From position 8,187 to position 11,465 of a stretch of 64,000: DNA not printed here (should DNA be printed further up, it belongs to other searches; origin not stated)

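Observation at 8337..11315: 992-aa orphan cytoplasmic protein embedded in the T4SS-like locus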

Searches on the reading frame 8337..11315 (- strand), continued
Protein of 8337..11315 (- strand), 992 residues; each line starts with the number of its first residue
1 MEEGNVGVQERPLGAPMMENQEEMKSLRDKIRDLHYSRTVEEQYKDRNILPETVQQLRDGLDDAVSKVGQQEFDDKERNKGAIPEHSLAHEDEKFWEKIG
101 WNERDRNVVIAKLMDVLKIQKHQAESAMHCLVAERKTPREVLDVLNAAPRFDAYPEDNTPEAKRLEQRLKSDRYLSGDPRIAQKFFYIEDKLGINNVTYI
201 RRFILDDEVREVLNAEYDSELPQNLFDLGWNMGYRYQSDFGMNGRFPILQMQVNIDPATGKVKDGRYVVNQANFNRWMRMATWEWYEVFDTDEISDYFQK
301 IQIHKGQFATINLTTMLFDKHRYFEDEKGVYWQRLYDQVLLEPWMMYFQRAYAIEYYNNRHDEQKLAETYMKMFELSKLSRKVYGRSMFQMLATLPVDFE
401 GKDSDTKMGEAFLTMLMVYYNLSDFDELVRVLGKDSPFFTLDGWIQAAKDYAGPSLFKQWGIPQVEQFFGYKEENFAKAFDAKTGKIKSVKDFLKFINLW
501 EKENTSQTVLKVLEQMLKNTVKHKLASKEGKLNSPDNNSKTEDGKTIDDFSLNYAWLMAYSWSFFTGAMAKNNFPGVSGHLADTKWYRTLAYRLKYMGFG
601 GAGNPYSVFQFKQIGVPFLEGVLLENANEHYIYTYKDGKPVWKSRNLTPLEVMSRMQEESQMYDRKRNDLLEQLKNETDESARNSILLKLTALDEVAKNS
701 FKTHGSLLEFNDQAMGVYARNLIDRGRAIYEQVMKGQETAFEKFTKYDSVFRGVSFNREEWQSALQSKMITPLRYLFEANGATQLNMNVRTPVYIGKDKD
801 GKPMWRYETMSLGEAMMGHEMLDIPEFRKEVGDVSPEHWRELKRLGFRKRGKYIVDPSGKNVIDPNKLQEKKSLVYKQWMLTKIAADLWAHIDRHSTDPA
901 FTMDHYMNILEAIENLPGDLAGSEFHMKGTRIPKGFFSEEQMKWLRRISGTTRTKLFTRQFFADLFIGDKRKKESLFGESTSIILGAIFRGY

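Call 64: find_homologous_proteins(query=A2, max_evalue=0.00001)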
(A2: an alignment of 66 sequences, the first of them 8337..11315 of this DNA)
Query A2 (66 sequences) (992 aa, profile of the alignment): 11 proteins with E <= 0.00001 among 8000 candidates.
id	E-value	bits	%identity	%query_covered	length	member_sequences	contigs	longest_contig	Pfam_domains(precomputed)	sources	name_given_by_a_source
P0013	0.0e+0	1098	42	92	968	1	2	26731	-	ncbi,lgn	ncbi:MAG: hypothetical protein ACR2LN_07965 [Candidatus Levyibacteriota bacterium]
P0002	0.0e+0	1077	50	98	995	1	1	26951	-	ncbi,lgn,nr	ncbi:MAG TPA: hypothetical protein VLF93_03550 [Candidatus Saccharimonadales bacterium]|nr:hypotheti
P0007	0.0e+0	1038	47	100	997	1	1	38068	-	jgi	jgi:hypothetical protein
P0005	0.0e+0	1036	47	100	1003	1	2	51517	-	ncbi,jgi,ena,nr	ncbi:MAG TPA: hypothetical protein VNW29_05175 [Candidatus Sulfotelmatobacter sp.]|jgi:hypothetical 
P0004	0.0e+0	1020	50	99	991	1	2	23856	-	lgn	-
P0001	0.0e+0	1020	100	100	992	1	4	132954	-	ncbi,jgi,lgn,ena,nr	ncbi:MAG TPA: hypothetical protein VND99_00470 [Candidatus Acidoferrales bacterium]|nr:hypothetical 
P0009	5.6e-293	993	46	90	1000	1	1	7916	-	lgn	-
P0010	2.9e-284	964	45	100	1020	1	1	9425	-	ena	-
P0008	3.0e-279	947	47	95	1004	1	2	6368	-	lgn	-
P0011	1.9e-275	935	43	99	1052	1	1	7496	-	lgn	-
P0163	3.6e-32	130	38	2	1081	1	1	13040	-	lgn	-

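Call 65: fold_search(model_id=the predicted structure, library=pdb)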
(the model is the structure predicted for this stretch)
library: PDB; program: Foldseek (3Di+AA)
matches with E <= 10: 122; with E <= 0.001: 0
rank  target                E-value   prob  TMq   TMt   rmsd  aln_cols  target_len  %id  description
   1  8ser_A                8.2e-02  0.09  0.09  0.04  30.9      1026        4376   10  Cryo-EM Structure of RyR1 + Adenosine (released 2023-05-24)
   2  9hcj_00               2.6e-01  0.08  0.12  0.14  28.7       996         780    9  D. discoideum nuclear pore complex (released 2024-12-25)
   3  5h2v_A                3.0e-01  0.06  0.10  0.09  33.1      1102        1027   10  Crystal structure of the karyopherin Kap121p bound to the SUMO protease Ulp1p (released 2016-12-14)
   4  4pju_A                3.2e-01  0.04  0.08  0.09  31.7      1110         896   11  crystal structure of human Stromal Antigen 2 (SA2) in complex with Sister Chromatid Cohesion protein 1 (Scc1) (released 2014-08-27)
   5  9cgp_A                3.9e-01  0.04  0.08  0.04  31.0      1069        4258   10  RyR1 disease mutant Y523S with FKBP12.6, nanodisc and inhibitor dantrolene in the absence of calcium with refined P1 d (released 2024-12-11)
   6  7m2w_F                4.4e-01  0.04  0.08  0.10  39.6       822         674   10  Engineered disulfide cross-linked closed conformation of the Yeast gamma-TuRC(SS) (released 2021-05-12)
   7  8g99_A                6.0e-01  0.06  0.06  0.05  28.7       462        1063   10  Partial auto-inhibitory complex of Xenopus laevis DNA polymerase alpha-primase (released 2023-04-12)
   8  8d0b_F                6.3e-01  0.05  0.06  0.06  43.9       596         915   11  Human CST-DNA polymerase alpha/primase preinitiation complex bound to 4xTEL-foldback template (released 2022-06-22)
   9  4a0c_B                6.6e-01  0.04  0.09  0.08  31.0       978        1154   12  Structure of the CAND1-CUL4B-RBX1 complex (released 2011-11-30)
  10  6kzo                  6.6e-01  0.02  0.07  0.07  37.8       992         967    9  membrane protein (released 2019-12-18)
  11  7kal_A                7.5e-01  0.04  0.05  0.09  26.5       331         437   13  Cryo-EM structure of the Sec complex from T. lanuginosus, wild-type, class with Sec62, plug-open conformation (released 2021-01-06)
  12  9hcj_B0               9.8e-01  0.04  0.12  0.08  28.0      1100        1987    9  D. discoideum nuclear pore complex (released 2024-12-25)
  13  8cmk_A                1.0e+00  0.02  0.08  0.08  34.4      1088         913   10  Transportin-3 TNPO3 in complex with RSY region of CIRBP (released 2024-03-06)
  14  9exk                  1.1e+00  0.03  0.08  0.08  30.2       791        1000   13  Scalable protein design using hallucination in a relaxed sequence space (released 2024-10-16)
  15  7r5k_C0               1.1e+00  0.03  0.10  0.07  30.4      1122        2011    9  Human nuclear pore complex (constricted) (released 2022-06-22)
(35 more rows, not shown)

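Call 68: find_related_loci(query=A3, collection=metagenome_contigs, flank=10000)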
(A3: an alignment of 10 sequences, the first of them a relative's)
Query A3 (1433 aa) in metagenome_contigs; peptide patterns used: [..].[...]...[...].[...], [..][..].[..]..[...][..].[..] (x = any residue, [..] = any of these).
66 stretches matched a pattern; 5 encode a relative of the query (tblastn E <= 1e-3); 5 distinct loci.
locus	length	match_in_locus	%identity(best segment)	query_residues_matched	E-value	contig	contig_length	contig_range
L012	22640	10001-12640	32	664-1424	2e-67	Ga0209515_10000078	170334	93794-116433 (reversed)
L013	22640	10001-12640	32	664-1424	2e-67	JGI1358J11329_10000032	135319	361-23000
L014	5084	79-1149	33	988-1426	3e-58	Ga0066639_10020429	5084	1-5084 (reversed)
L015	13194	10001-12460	25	628-1411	5e-64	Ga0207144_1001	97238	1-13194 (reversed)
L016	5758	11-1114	24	956-1396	5e-16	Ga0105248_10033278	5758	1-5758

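Call 77: fold_search(model_id=the predicted structure, library=viral)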
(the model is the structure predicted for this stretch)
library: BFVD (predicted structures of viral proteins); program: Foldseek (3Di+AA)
matches with E <= 10: 241; with E <= 0.001: 0
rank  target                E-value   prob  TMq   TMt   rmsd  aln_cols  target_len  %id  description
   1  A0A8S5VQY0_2          1.5e-03  0.21  0.08  0.08  35.2      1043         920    9  (no name in the UniProt tables at hand)
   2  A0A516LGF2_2          1.8e-02  0.11  0.10  0.09  29.5      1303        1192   10  (no name in the UniProt tables at hand)
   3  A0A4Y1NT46            2.7e-02  0.09  0.09  0.08  27.1      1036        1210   10  (no name in the UniProt tables at hand)
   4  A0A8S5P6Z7            3.4e-02  0.08  0.07  0.06  37.9      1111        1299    8  Minor tail protein [Siphoviridae sp. ctsUY14]
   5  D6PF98                4.9e-02  0.08  0.09  0.08  29.2      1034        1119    8  (no name in the UniProt tables at hand)
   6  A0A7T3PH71            7.6e-02  0.10  0.10  0.10  28.4       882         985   10  (no name in the UniProt tables at hand)
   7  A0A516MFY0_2          7.6e-02  0.05  0.08  0.07  33.6      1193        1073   10  (no name in the UniProt tables at hand)
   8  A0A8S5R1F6            7.9e-02  0.06  0.06  0.07  30.7       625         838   11  Minor tail protein [Myoviridae sp. cteBs22]
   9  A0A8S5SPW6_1          8.3e-02  0.06  0.07  0.08  36.3      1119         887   12  Tail tape measure protein [Siphoviridae sp. ctLdn10]
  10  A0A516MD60            1.3e-01  0.05  0.07  0.06  49.9      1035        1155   10  (no name in the UniProt tables at hand)
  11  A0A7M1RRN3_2          1.6e-01  0.05  0.08  0.09  27.0       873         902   11  Exonuclease [uncultured phage cr4_1]
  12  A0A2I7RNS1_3          1.7e-01  0.05  0.09  0.09  29.8      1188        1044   10  (no name in the UniProt tables at hand)
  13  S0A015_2              1.8e-01  0.04  0.09  0.09  31.8      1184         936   11  Uncharacterized protein [Cellulophaga phage phi19:3]
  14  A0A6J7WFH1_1          1.9e-01  0.10  0.12  0.13  31.1       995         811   11  Uncharacterized protein [uncultured Caudovirales phage]
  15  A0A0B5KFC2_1          1.9e-01  0.03  0.07  0.07  32.3      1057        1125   10  RNA-directed RNA polymerase L [Wuhan Spider Virus]
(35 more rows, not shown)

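Call 78: search_solved_structures(query=A2, max_evalue=10)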
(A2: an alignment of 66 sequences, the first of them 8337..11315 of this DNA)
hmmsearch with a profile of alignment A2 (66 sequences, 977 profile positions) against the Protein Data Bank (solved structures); distinct sequences matched with E-value up to 10: 7.
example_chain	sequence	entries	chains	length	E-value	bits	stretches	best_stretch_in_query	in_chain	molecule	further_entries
7bqq_A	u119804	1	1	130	0.015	16.5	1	122-230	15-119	Gogy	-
8qfc_D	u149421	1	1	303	0.063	14.5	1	41-170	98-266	DDRGK domain-containing protein 1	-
8ohd_C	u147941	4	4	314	0.12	13.5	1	41-170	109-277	DDRGK domain-containing protein 1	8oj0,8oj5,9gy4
4yxx_A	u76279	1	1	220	1.4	10.1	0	128-219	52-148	dTor_6x35L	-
7vpz_F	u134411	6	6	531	4.4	8.4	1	52-172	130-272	RNA polymerase principal sigma factor HrdB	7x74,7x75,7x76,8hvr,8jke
8k60_F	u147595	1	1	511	4.4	8.4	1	52-172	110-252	RNA polymerase principal sigma factor HrdB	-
9fks_b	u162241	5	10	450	10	7.2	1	28-128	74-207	Cytochrome c1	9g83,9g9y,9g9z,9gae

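Call 80: search_protein_families(library=phrogs, proteins=[window:8337-11315:-], max_evalue=0.01)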
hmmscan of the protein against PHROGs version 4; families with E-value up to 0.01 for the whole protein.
window:8337-11315:- (992 aa): 0 families

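Call 81: search_protein_families(library=padloc, proteins=[window:8337-11315:-], max_evalue=0.01)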
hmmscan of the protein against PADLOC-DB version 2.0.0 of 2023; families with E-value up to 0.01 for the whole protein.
window:8337-11315:- (992 aa): 0 families
